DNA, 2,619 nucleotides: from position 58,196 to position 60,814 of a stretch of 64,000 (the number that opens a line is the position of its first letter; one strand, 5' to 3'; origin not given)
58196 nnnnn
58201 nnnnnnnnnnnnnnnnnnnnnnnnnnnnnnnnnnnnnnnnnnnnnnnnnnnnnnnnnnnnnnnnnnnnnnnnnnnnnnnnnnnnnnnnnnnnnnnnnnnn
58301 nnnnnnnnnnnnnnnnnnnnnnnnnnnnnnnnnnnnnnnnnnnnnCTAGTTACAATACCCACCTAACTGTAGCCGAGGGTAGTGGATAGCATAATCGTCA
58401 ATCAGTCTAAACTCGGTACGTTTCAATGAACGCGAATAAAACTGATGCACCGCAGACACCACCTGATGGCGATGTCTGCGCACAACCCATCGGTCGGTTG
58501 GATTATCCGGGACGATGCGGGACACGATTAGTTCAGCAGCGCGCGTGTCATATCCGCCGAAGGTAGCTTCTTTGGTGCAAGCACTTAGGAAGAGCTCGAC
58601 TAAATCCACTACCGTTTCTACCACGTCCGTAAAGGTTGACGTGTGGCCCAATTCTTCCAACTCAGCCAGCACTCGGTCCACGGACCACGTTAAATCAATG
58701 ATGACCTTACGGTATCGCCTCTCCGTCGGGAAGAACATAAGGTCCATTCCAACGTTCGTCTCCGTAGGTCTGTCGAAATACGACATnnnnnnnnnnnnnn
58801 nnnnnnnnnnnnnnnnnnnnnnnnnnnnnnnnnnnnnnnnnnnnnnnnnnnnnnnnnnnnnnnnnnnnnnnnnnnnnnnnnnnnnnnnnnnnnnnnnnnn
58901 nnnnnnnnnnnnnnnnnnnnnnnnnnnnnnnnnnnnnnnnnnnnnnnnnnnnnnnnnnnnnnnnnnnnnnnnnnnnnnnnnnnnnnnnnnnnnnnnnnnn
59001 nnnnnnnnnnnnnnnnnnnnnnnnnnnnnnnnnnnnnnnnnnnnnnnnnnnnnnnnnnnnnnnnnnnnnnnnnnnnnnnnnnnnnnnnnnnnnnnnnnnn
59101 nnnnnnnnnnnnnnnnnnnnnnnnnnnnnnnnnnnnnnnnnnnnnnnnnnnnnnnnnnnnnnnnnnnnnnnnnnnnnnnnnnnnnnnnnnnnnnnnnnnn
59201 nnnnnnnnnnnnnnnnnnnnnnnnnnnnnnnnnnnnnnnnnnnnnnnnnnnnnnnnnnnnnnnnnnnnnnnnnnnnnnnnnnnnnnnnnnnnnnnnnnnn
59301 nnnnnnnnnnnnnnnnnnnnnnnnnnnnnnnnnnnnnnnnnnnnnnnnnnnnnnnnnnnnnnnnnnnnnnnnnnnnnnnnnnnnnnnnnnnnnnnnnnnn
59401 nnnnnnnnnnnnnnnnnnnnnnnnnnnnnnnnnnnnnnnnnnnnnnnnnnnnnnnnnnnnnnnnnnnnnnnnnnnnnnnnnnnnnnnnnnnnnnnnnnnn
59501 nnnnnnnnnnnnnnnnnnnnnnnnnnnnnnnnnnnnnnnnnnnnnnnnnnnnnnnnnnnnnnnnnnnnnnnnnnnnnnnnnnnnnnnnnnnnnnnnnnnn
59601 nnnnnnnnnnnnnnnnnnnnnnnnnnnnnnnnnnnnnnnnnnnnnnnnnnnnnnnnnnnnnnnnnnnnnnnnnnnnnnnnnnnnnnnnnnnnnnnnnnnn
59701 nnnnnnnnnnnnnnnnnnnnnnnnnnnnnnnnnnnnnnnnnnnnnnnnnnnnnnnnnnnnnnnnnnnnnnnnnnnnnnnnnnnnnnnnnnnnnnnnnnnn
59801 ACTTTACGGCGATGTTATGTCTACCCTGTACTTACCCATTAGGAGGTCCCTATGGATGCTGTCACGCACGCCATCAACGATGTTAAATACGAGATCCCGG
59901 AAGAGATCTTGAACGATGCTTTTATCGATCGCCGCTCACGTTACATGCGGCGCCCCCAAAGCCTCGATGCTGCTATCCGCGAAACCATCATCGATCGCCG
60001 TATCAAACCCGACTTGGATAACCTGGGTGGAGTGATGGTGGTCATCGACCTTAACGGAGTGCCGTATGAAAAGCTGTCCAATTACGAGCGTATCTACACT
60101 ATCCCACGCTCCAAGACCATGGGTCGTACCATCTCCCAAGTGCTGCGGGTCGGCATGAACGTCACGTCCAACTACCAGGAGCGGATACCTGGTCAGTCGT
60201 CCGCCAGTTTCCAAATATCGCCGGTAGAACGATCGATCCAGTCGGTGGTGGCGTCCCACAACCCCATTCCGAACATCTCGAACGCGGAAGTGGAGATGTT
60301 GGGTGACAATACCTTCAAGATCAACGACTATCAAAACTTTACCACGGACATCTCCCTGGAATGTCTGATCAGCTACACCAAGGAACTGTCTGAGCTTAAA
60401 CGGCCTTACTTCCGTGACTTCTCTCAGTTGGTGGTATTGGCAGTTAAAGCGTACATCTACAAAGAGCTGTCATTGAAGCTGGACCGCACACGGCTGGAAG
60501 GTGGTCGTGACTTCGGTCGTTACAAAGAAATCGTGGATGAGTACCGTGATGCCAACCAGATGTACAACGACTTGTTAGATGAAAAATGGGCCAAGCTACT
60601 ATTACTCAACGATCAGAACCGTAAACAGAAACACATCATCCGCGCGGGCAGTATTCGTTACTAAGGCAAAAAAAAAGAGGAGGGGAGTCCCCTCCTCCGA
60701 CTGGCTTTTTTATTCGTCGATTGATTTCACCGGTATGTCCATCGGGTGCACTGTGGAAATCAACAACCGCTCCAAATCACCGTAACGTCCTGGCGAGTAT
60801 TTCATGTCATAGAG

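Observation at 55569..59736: Tandem array of nine small, highly diverged proteins with one shared topology, next to the polymerase and chimallin genes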

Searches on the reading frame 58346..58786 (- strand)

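Call 4: search_protein_families(library=phrogs, proteins=[window:58346-58786:-], max_evalue=0.01)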
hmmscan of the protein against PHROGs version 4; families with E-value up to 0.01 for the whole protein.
window:58346-58786:- (146 aa): 0 families

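Call 5: search_protein_families(library=pfam, proteins=[window:58346-58786:-], max_evalue=0.1)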
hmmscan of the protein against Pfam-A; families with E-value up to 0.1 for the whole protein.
window:58346-58786:- (146 aa): 1 family
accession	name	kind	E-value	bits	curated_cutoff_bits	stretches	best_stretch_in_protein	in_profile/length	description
PF06627.17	DUF1153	-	0.059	14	23.5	1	91-115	21-44/87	Protein of unknown function (DUF1153)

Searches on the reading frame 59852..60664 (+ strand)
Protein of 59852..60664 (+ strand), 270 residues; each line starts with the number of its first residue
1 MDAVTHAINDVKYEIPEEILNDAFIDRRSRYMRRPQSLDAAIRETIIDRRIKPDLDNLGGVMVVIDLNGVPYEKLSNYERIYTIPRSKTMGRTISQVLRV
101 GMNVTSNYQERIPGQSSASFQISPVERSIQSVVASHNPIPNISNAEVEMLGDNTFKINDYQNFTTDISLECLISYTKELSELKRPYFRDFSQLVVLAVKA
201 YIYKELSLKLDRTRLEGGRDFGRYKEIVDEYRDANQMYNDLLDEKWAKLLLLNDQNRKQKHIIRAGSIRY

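Call 43: find_related_loci(query=A4, collection=metagenome_contigs, flank=10000)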
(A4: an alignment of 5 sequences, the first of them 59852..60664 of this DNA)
Query A4 (270 aa) in metagenome_contigs; peptide patterns used: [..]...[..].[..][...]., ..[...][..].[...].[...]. (x = any residue, [..] = any of these).
176 stretches matched a pattern; 9 encode a relative of the query (tblastn E <= 1e-3); 9 distinct loci.
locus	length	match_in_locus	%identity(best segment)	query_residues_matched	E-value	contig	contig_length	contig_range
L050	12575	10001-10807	67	1-269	8e-128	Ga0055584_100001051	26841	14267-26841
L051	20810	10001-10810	61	1-269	5e-114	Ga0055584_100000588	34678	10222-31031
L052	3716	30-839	54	1-269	6e-101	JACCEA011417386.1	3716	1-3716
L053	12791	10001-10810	54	1-269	9e-99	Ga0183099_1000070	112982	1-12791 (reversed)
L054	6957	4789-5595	47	1-269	1e-80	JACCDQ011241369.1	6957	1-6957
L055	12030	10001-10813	45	1-270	2e-79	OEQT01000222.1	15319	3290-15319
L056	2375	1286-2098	44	1-270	3e-81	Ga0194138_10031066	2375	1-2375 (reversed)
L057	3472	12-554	57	89-269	2e-72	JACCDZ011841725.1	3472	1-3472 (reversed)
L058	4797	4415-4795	47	1-126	8e-34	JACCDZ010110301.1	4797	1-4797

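Call 119: search_protein_families(library=pfam, proteins=[window:59852-60664:+], max_evalue=0.001)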
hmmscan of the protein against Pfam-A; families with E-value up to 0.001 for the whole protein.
window:59852-60664:+ (270 aa): 1 family
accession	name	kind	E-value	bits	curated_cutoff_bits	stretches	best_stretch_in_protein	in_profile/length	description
PF24302.1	DUF7484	-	6.4e-89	298.3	27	1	1-264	1-266/270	Family of unknown function (DUF7484)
